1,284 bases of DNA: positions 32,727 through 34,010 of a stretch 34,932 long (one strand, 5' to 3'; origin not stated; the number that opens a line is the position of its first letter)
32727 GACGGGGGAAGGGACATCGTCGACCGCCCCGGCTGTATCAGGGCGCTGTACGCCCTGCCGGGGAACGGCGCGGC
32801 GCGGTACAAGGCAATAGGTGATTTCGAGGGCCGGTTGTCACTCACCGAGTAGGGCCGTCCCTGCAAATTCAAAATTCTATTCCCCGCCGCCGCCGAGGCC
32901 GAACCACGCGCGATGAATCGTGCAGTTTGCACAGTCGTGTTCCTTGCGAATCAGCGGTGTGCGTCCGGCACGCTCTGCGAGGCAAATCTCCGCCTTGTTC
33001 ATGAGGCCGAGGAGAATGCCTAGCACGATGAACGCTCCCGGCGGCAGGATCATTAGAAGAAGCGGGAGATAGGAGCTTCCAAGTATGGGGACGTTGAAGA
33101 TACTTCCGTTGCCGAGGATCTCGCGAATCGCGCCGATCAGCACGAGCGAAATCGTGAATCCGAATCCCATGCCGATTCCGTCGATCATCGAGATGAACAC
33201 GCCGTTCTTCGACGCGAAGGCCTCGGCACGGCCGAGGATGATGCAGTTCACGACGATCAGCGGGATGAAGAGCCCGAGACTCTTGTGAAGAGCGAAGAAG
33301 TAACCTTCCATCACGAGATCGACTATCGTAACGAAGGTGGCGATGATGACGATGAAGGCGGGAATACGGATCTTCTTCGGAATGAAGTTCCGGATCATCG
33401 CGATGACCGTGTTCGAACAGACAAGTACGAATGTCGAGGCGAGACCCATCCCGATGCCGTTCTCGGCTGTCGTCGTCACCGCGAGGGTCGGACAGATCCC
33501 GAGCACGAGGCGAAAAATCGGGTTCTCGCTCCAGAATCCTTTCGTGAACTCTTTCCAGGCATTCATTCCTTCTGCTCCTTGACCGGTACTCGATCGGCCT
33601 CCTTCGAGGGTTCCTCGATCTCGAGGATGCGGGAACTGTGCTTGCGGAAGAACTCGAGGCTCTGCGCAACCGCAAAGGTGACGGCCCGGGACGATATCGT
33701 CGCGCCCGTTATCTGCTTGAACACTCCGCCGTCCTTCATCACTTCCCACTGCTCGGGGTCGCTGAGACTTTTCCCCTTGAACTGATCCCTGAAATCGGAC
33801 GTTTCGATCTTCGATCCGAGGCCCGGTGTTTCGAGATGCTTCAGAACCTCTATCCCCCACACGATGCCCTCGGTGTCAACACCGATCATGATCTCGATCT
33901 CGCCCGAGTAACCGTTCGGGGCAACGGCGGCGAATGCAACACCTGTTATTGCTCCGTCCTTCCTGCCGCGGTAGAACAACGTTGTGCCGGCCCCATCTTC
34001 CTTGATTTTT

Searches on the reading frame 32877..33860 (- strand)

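Call 10: search_protein_families(library=pfam, proteins=[window:32877-33860:-], max_evalue=0.001)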
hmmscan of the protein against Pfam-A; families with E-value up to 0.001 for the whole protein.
window:32877-33860:- (327 aa): 1 family
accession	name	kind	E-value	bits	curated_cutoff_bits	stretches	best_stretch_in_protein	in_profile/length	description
PF02508.19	Rnf-Nqr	-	3.1e-69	232.9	23.8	1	102-283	2-173/174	Rnf-Nqr subunit, membrane protein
